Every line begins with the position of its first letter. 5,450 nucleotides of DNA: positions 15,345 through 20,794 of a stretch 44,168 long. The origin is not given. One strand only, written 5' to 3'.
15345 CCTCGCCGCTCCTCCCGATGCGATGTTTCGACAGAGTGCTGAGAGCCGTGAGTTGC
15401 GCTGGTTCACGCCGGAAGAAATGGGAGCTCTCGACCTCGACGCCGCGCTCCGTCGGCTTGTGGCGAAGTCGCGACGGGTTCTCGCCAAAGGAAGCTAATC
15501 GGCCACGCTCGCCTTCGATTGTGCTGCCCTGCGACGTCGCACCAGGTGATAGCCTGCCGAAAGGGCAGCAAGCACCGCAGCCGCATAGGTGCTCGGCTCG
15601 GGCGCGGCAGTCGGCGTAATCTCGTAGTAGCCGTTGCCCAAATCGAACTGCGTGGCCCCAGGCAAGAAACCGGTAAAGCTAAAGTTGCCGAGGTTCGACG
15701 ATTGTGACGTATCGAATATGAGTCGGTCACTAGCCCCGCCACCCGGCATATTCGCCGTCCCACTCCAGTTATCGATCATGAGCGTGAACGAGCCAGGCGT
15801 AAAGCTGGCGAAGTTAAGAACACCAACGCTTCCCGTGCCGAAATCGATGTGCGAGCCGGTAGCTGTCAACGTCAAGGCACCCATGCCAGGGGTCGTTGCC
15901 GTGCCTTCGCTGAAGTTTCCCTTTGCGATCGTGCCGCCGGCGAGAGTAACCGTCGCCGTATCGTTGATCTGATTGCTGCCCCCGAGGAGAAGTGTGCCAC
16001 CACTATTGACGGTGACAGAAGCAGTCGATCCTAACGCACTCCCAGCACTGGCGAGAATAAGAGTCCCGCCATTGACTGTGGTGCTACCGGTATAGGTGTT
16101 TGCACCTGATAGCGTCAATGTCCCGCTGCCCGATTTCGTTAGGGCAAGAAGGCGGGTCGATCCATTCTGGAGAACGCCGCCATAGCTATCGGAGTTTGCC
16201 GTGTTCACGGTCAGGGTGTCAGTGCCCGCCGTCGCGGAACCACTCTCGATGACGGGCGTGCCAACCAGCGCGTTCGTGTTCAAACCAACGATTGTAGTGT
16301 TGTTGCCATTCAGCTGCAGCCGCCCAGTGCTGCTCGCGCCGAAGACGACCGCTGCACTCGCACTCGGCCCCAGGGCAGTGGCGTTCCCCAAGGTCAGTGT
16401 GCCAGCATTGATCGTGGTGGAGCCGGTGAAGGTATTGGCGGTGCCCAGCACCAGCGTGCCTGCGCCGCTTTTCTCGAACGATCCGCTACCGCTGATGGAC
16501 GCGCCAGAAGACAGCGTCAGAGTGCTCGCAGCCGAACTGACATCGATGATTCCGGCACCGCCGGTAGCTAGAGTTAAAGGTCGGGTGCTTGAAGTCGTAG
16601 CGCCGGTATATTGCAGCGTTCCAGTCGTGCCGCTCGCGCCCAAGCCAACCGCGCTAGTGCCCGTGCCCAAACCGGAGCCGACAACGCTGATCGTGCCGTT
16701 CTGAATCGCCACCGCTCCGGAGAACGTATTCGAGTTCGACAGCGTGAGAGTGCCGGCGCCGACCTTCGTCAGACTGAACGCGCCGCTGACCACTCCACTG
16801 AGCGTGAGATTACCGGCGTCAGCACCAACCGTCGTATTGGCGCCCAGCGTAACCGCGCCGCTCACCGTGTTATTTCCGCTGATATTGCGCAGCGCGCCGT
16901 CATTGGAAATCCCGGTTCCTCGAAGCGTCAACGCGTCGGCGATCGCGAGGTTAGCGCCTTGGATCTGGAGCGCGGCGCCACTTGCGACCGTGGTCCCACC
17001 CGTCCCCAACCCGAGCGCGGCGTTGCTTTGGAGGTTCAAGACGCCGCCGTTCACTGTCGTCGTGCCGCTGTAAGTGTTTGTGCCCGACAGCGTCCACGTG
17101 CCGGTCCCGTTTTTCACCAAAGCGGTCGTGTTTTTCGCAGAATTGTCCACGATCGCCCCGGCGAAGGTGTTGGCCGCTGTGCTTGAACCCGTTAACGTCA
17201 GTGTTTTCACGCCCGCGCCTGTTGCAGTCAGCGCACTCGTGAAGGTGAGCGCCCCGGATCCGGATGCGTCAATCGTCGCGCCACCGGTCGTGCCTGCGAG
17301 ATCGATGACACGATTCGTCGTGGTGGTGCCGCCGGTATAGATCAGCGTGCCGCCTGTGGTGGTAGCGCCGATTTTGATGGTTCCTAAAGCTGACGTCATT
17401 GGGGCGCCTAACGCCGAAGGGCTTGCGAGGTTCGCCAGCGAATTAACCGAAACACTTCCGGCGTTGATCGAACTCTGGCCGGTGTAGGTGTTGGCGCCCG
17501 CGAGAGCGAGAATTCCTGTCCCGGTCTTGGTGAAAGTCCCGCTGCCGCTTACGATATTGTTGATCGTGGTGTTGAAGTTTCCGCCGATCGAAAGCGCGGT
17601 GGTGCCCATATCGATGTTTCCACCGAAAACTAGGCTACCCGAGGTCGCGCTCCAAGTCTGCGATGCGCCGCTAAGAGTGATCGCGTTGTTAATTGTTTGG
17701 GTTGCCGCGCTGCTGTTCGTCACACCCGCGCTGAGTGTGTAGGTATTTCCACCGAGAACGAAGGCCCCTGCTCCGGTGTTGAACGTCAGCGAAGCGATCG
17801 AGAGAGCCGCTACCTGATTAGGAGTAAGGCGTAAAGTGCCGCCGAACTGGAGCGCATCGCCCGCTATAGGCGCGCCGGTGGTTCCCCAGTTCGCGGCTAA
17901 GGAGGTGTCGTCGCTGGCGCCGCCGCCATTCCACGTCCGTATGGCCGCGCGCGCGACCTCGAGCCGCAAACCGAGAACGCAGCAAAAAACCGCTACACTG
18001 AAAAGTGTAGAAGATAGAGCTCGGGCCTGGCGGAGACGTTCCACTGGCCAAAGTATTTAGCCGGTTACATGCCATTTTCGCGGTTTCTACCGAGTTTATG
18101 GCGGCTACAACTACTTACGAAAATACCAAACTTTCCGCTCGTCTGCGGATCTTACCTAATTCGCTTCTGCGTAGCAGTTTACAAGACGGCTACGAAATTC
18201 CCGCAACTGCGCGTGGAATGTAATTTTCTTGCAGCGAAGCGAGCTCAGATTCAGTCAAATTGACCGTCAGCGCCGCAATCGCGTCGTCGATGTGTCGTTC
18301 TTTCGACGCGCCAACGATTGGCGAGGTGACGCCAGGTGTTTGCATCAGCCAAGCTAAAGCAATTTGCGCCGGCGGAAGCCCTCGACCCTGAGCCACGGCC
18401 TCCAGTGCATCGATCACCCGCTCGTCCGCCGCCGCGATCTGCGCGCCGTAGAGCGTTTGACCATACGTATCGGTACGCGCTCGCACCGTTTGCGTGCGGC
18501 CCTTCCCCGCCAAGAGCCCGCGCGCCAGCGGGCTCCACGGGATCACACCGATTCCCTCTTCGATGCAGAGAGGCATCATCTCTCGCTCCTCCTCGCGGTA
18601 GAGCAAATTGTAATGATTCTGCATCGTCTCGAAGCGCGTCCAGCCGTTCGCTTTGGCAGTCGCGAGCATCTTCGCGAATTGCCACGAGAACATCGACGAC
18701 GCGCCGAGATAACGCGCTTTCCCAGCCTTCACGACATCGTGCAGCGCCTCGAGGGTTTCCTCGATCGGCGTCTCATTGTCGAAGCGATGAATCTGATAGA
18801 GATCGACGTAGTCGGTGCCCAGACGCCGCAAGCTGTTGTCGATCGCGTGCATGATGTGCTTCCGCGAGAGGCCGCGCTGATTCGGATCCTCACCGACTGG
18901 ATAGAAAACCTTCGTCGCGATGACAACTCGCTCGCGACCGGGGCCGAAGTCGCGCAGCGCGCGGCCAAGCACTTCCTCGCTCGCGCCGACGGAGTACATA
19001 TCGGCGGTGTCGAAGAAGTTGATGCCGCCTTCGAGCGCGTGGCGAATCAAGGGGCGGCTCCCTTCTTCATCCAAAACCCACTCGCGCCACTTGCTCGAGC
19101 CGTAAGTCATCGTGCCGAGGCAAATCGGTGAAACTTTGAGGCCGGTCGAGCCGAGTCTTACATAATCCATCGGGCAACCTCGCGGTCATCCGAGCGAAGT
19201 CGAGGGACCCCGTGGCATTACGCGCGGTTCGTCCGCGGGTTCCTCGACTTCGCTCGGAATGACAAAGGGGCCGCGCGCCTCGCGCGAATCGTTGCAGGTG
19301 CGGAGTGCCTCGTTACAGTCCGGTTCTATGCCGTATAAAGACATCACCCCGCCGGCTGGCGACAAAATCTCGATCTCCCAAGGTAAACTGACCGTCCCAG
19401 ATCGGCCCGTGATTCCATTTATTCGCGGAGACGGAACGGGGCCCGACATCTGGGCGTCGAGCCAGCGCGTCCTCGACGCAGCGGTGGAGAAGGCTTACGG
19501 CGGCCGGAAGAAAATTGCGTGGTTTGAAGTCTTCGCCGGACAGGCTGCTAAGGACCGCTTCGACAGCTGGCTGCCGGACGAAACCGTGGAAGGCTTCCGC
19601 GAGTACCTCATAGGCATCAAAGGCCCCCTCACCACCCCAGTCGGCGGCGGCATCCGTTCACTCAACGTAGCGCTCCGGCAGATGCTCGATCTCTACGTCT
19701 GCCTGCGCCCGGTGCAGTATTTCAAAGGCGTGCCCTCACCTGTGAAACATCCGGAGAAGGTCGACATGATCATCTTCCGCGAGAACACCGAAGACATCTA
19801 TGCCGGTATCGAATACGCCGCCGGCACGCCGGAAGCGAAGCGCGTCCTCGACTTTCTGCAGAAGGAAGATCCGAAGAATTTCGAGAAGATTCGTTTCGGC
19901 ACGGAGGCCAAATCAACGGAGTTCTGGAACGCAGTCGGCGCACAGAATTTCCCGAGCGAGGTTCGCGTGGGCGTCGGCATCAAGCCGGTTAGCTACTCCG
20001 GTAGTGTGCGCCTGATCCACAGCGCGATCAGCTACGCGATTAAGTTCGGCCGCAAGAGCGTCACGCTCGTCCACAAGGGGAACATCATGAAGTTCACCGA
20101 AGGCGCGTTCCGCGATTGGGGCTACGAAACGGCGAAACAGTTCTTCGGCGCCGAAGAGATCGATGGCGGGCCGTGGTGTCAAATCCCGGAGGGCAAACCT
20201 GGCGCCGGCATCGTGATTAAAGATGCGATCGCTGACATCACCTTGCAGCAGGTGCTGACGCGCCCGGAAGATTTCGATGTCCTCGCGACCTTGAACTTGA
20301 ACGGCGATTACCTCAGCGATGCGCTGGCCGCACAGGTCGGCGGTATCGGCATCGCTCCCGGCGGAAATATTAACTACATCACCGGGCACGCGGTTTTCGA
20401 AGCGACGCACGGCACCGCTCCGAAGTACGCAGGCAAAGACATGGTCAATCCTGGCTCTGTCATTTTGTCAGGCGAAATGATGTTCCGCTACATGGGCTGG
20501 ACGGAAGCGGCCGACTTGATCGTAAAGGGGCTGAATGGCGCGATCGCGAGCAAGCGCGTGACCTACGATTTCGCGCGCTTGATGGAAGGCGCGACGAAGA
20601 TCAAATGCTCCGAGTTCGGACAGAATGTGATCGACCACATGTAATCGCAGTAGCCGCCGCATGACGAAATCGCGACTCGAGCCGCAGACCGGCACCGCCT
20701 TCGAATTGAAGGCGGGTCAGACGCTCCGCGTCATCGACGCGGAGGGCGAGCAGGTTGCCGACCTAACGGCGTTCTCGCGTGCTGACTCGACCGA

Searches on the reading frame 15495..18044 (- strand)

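Call 41: search_protein_families(library=pfam, proteins=[window:15495-18044:-], max_evalue=0.001)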
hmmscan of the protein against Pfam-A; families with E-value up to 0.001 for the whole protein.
window:15495-18044:- (849 aa): 1 family
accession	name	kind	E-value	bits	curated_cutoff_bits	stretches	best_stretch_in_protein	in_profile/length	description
PF12951.13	PATR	-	1.3e-39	134.3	27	5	635-663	1-29/30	Passenger-associated-transport-repeat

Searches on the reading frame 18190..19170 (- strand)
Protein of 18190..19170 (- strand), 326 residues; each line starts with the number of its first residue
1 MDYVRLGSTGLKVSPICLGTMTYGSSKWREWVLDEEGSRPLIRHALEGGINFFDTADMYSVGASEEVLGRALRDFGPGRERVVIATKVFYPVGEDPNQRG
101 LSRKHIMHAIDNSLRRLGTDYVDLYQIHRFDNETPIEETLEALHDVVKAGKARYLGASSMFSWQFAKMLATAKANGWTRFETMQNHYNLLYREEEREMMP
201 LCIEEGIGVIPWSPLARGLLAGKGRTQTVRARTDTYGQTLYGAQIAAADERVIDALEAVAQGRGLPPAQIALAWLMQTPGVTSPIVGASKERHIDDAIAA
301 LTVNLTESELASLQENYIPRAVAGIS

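Call 41: search_protein_families(library=pfam, proteins=[window:18190-19170:-], max_evalue=0.001)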
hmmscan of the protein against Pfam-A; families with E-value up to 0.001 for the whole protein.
window:18190-19170:- (326 aa): 1 family
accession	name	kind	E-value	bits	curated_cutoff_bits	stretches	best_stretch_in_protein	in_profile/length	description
PF00248.27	Aldo_ket_red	-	1.4e-77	261.1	24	1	15-315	1-288/291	Aldo/keto reductase family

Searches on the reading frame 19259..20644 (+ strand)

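Call 41: search_protein_families(library=pfam, proteins=[window:19259-20644:+], max_evalue=0.001)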
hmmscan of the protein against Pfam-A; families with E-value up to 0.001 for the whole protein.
window:19259-20644:+ (461 aa): 1 family
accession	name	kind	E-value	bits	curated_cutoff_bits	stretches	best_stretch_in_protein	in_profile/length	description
PF00180.25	Iso_dh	-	1.3e-90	304.6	27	1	52-457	2-348/348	Isocitrate/isopropylmalate dehydrogenase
